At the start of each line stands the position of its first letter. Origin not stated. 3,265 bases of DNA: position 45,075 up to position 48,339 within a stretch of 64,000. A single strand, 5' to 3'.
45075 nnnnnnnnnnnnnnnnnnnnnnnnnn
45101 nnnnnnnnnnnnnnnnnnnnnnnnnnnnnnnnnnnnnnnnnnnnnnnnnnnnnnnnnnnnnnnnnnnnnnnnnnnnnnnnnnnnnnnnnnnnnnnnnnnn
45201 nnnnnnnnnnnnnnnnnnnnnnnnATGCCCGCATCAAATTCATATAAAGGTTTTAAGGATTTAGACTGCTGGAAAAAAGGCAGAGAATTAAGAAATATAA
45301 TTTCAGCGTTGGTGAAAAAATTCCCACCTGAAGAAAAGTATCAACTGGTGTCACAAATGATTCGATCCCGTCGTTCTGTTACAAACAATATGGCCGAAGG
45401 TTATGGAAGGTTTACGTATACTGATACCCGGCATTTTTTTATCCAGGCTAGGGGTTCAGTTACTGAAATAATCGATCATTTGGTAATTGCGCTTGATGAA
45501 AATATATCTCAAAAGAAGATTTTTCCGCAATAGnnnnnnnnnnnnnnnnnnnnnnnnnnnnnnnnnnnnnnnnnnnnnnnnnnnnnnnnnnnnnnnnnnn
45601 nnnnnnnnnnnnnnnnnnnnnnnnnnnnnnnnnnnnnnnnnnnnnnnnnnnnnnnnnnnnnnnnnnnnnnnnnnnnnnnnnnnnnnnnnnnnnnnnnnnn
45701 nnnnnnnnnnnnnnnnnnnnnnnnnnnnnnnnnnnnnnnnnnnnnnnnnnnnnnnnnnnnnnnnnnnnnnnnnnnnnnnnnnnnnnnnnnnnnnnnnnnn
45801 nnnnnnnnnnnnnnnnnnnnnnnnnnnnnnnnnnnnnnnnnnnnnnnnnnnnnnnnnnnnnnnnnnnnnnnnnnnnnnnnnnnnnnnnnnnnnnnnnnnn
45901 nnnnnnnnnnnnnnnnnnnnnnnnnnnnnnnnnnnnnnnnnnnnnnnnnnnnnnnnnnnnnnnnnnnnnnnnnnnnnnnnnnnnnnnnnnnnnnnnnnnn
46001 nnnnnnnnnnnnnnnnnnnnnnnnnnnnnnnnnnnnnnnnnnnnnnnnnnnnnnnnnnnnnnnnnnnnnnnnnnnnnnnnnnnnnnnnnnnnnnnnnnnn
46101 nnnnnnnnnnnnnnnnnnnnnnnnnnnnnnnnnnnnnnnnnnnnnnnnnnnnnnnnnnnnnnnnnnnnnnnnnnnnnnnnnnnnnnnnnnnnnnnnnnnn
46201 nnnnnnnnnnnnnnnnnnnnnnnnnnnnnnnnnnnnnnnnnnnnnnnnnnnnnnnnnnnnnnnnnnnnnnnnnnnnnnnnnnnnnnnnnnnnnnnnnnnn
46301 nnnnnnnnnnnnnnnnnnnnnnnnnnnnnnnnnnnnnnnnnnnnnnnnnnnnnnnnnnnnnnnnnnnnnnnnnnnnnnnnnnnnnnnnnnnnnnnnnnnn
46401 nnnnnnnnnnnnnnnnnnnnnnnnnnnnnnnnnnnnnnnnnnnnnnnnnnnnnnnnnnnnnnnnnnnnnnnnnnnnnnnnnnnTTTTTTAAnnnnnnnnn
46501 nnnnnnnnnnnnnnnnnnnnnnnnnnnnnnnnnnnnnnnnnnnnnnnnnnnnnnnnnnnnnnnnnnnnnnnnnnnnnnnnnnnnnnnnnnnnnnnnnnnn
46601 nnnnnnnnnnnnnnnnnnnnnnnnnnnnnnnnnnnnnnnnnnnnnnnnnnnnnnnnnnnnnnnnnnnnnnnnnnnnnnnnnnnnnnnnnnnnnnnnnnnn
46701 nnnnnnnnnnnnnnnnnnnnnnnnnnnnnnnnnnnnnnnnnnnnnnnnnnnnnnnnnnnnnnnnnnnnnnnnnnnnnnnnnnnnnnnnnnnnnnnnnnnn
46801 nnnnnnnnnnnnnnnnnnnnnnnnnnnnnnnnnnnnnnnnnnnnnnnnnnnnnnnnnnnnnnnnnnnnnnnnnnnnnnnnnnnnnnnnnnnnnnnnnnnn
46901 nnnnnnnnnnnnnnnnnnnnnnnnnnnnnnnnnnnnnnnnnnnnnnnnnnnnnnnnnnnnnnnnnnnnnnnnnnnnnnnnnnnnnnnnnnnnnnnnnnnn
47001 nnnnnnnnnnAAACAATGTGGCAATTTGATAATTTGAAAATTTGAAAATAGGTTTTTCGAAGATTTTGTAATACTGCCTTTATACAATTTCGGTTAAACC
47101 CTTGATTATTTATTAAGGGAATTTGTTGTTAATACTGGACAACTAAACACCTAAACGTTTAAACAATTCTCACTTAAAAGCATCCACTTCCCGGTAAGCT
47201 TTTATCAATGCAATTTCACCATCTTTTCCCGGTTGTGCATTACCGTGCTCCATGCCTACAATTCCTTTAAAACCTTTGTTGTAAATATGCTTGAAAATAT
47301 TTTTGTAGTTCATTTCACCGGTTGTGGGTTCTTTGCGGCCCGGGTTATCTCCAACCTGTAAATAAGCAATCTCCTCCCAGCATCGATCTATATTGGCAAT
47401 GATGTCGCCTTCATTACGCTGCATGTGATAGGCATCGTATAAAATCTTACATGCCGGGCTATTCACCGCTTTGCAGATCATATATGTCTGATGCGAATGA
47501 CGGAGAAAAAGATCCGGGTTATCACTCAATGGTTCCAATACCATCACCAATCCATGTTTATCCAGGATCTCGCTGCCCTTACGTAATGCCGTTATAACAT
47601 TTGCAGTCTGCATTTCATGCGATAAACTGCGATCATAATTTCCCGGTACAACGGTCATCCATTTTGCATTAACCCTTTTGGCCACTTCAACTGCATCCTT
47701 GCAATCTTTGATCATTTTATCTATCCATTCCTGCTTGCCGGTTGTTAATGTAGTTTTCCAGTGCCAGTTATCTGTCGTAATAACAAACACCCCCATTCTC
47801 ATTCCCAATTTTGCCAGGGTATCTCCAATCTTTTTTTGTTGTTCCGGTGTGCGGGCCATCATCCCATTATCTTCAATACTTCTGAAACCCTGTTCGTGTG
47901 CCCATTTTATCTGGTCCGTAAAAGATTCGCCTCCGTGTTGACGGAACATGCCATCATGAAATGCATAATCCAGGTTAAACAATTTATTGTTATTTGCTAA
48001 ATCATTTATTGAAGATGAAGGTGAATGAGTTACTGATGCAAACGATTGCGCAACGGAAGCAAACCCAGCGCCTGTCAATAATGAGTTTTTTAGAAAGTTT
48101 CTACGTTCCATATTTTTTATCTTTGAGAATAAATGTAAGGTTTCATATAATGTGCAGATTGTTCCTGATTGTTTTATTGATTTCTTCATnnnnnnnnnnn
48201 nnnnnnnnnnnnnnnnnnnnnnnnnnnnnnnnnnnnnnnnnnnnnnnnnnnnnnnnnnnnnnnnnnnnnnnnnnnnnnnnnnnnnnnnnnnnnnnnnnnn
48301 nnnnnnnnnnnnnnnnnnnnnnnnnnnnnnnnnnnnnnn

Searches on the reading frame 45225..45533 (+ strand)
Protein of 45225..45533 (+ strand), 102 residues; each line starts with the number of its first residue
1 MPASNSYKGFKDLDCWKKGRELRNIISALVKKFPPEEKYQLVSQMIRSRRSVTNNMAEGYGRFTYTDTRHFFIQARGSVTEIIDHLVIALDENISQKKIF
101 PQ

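Call 13: search_protein_families(library=pfam, proteins=[window:45225-45533:+])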
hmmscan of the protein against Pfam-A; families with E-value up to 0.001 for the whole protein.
window:45225-45533:+ (102 aa): 1 family
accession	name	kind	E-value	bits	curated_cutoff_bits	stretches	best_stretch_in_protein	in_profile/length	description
PF05635.17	23S_rRNA_IVP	-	1.5e-23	83.5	33.8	1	11-99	1-89/106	23S rRNA-intervening sequence protein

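Call 14: find_encoding_contigs(protein=window:45225-45533:+, flank=10000, max_places=10)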
Protein window:45225-45533:+ (102 aa): 5 contigs read that carry it; 5 places shown.
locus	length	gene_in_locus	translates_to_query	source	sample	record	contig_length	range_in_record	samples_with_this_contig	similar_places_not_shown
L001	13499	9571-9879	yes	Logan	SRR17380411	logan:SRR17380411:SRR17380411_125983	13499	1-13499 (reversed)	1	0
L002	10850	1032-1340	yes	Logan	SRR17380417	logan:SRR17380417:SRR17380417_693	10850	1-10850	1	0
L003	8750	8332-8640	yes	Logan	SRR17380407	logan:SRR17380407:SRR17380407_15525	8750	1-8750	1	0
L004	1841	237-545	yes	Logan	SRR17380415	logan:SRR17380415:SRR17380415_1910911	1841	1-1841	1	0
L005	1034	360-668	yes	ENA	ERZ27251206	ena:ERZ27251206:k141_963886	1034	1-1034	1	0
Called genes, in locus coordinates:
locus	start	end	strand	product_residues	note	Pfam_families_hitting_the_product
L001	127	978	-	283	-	PF13385:Laminin_G_3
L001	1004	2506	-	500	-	PF14322:SusD-like_3, PF12771:SusD-like_2 (weak), PF07980:SusD_RagB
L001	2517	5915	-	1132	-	PF13620:CarboxypepD_reg, PF13715:CarbopepD_reg_2, PF07715:Plug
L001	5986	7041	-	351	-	PF04773:FecR, PF16344:FecR_C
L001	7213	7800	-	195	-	PF04542:Sigma70_r2 (weak), PF08281:Sigma70_r4_2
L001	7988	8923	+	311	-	PF05138:PaaA_PaaC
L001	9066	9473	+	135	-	PF06243:PaaB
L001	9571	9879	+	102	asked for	PF05635:23S_rRNA_IVP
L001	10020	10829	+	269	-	PF05138:PaaA_PaaC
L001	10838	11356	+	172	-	PF01883:FeS_assembly_P, PF23451:Zn_ribbon_PaaD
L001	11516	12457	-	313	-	PF01261:AP_endonuc_2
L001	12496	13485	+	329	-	PF02424:ApbE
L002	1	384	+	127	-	?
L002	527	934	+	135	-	PF06243:PaaB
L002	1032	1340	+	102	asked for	PF05635:23S_rRNA_IVP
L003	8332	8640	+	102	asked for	PF05635:23S_rRNA_IVP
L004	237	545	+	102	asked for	PF05635:23S_rRNA_IVP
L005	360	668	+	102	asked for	PF05635:23S_rRNA_IVP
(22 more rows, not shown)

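Call 31: search_protein_families(library=ncbifam, proteins=[window:45225-45533:+])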
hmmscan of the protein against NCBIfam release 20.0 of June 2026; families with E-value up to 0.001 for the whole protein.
window:45225-45533:+ (102 aa): 3 families
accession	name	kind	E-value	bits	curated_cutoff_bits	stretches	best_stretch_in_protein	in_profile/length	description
TIGR02436.1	TIGR02436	subfamily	8.9e-20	70.9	24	1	15-96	1-82/109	four helix bundle protein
NF008911.0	PRK12275.1-2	subfamily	2e-17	63.8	137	1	9-95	3-89/118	hypothetical protein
NF008912.0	PRK12275.1-6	subfamily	1.5e-13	50.8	124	1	10-96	3-86/117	hypothetical protein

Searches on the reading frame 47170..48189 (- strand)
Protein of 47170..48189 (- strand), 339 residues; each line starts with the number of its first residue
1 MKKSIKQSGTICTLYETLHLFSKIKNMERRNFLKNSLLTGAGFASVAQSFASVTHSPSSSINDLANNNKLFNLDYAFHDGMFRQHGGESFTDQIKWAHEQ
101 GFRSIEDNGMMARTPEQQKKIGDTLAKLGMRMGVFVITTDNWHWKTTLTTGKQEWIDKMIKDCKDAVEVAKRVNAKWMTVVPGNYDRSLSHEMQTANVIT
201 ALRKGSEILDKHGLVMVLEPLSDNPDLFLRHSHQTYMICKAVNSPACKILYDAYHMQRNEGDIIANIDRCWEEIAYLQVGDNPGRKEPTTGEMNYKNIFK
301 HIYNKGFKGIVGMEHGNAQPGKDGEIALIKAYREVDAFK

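Call 13: search_protein_families(library=pfam, proteins=[window:47170-48189:-])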
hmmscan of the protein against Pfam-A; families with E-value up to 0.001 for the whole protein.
window:47170-48189:- (339 aa): 1 family
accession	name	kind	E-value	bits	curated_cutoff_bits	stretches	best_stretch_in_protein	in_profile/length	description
PF01261.30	AP_endonuc_2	-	5.8e-29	102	31.1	1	94-323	1-237/249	Xylose isomerase-like TIM barrel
